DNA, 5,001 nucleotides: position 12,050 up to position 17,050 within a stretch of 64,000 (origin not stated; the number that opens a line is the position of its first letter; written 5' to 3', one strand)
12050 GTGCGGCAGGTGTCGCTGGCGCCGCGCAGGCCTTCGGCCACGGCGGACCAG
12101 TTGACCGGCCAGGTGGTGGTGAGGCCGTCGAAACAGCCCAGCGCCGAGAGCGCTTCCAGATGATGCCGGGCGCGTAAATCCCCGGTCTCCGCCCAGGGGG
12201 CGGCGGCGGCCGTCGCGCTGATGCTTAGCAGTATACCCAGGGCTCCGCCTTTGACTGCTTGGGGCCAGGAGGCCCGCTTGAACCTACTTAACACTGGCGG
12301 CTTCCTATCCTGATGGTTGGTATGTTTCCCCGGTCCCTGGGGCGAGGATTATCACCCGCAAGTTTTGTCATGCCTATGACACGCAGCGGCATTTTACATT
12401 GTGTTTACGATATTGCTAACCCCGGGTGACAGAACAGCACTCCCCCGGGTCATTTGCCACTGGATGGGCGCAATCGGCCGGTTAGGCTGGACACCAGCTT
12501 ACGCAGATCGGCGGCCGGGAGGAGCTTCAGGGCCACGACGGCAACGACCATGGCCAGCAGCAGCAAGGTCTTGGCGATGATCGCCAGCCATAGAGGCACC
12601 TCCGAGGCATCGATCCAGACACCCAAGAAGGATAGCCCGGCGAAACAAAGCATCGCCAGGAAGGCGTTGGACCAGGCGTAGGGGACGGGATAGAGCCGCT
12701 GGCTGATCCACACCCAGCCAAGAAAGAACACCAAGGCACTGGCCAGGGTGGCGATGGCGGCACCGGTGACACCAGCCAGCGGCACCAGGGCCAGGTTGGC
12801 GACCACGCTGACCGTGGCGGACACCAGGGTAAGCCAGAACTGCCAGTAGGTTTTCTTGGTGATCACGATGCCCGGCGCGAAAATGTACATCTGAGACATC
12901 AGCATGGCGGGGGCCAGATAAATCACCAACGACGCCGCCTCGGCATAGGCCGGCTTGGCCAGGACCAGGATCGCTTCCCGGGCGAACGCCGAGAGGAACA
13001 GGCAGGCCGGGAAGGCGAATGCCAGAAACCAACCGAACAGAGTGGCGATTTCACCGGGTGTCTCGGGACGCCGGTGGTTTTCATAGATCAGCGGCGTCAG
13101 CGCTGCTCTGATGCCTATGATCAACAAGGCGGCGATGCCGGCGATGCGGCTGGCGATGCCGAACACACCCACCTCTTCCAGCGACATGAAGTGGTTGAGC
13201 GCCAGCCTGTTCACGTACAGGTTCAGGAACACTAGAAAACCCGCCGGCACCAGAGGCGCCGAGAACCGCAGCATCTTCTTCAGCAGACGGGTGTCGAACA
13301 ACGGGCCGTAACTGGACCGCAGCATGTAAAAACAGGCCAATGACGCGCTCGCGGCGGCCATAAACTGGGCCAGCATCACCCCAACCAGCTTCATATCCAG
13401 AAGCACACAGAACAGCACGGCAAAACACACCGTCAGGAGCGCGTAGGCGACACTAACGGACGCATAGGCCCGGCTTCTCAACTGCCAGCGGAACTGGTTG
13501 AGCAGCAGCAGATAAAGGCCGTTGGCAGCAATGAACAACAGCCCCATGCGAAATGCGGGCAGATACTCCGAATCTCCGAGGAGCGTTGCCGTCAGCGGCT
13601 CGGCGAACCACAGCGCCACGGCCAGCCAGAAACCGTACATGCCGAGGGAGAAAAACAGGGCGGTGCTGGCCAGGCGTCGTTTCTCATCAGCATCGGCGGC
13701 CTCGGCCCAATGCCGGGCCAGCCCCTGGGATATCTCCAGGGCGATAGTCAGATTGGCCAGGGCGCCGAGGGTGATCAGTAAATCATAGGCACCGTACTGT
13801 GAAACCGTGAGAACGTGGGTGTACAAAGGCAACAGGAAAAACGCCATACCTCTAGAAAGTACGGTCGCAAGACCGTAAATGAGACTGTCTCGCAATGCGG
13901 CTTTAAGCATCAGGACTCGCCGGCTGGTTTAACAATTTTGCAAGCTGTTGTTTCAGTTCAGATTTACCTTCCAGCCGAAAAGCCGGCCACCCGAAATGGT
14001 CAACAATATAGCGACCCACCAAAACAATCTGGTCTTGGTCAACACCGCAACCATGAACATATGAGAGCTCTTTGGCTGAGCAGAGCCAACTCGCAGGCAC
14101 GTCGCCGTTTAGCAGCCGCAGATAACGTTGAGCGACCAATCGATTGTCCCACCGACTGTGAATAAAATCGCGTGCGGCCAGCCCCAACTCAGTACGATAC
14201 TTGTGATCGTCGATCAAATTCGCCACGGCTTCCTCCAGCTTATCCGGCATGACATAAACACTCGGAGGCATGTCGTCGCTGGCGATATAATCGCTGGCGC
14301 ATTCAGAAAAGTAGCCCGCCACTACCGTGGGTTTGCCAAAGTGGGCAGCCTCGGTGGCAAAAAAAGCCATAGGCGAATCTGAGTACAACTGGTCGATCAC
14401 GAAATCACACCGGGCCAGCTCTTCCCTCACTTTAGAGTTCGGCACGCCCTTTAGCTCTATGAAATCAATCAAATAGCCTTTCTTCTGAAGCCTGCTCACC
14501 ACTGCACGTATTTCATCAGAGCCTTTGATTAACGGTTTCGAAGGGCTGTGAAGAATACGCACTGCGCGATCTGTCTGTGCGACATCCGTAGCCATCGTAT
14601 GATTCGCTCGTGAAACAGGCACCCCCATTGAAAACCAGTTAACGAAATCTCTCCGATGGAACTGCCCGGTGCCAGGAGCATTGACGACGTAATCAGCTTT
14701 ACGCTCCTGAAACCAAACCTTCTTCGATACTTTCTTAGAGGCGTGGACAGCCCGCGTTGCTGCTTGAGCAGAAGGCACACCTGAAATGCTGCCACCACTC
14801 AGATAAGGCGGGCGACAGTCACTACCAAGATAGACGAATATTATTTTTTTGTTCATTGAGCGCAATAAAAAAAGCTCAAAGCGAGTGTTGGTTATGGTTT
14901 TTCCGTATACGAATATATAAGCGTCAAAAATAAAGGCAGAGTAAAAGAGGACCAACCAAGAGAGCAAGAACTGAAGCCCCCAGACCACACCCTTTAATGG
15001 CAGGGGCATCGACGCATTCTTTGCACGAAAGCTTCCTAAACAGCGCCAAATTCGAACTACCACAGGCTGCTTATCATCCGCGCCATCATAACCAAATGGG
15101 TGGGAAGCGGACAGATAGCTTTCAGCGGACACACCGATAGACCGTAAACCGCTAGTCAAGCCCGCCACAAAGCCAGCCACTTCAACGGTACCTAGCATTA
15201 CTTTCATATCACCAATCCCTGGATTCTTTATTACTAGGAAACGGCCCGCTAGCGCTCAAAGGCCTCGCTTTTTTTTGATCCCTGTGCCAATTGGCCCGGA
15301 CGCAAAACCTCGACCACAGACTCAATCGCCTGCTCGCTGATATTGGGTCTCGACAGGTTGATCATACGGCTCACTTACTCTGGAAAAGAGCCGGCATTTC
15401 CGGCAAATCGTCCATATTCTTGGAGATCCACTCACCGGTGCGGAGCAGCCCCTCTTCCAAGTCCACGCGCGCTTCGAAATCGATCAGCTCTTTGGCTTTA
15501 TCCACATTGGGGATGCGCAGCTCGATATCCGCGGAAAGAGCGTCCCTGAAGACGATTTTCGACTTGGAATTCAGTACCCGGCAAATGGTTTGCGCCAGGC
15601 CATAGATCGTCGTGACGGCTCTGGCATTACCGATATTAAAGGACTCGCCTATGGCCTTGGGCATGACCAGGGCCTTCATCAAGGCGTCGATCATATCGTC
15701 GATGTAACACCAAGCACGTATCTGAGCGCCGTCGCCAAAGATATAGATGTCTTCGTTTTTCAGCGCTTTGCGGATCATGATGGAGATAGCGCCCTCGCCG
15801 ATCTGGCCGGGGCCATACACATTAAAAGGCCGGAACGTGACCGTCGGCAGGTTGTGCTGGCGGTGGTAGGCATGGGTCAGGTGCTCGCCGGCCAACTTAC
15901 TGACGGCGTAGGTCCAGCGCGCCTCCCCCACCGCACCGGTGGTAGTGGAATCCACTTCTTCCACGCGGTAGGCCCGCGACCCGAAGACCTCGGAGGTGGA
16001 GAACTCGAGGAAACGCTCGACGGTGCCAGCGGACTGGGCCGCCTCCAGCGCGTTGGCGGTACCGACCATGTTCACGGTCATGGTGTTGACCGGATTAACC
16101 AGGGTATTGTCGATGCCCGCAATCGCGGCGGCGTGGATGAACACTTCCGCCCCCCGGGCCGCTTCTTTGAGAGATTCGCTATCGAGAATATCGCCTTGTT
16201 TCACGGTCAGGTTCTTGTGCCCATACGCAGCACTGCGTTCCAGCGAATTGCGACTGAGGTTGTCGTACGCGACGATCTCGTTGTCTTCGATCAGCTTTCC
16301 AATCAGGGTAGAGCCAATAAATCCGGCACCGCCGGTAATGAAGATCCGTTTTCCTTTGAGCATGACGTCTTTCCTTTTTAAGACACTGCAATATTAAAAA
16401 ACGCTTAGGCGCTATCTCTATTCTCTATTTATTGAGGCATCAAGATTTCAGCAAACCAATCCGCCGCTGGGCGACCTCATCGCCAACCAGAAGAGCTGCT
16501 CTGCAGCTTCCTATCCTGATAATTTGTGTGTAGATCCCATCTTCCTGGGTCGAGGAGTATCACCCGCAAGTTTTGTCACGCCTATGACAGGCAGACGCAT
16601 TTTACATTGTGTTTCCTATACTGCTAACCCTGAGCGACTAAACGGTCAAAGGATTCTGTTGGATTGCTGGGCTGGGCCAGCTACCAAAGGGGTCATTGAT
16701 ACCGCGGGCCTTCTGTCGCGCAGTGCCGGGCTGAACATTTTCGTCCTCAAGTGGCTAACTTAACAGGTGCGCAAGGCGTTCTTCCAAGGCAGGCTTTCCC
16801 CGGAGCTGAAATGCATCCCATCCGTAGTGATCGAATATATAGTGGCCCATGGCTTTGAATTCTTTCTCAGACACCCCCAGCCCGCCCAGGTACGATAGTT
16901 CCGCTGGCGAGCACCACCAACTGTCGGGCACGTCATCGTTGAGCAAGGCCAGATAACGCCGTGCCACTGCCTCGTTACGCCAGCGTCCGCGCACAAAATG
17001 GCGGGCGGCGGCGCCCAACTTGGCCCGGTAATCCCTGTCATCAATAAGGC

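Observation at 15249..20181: Perfect ~1.06-kb direct repeat duplicates an ArnA-like SDR gene plus the first ~80 nt of a DegT aminotransferase gene inside the polysaccharide locus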

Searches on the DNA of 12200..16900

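Call 63: search_rna_families(source=window, start=12200, end=16900, threshold=evalue, max_evalue=1)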
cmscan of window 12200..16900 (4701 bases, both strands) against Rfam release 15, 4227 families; matches with E-value up to 1: 0.
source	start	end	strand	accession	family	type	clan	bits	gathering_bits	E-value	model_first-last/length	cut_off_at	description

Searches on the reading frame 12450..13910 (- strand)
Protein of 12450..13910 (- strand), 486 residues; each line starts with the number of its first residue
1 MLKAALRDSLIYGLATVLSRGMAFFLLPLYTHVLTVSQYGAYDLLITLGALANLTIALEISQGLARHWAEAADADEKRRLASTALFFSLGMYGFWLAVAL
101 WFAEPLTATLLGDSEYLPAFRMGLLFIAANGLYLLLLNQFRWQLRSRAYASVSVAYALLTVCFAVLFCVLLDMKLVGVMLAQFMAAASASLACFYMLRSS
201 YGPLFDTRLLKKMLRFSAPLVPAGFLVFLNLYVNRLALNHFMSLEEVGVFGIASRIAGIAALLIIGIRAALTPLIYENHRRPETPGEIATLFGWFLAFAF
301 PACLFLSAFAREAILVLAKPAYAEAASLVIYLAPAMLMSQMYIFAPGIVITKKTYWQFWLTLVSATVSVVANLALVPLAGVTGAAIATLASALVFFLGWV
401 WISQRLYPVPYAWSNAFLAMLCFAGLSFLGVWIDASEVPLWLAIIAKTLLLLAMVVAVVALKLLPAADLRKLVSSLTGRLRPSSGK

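Call 6: search_protein_families(library=pfam, proteins=[window:12450-13910:-])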
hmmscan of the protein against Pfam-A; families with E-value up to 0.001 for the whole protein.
window:12450-13910:- (486 aa): 2 families
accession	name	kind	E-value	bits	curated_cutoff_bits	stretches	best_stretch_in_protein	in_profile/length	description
PF01943.22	Polysacc_synt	-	2e-21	77.1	28.2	1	6-278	2-273/274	Polysaccharide biosynthesis protein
PF13440.11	Polysacc_synt_3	-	2.1e-11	44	23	1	33-321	5-287/293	Polysaccharide biosynthesis protein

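Call 12: search_protein_families(library=ncbifam, proteins=[window:12450-13910:-], max_evalue=0.01)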
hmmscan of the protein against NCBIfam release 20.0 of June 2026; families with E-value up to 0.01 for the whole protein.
window:12450-13910:- (486 aa): 2 families
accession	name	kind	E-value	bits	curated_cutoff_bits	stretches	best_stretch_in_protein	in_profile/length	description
NF052396.1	MATE_WgkD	equivalog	9.8e-06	24.8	510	1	314-404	118-208/428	tryglysin-associated MATE efflux transporter WgkD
NF050818.1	PolSacchBiosHfsF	equivalog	3.8e-05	22.9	700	1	27-427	24-427/468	polysaccharide biosynthesis protein HfsF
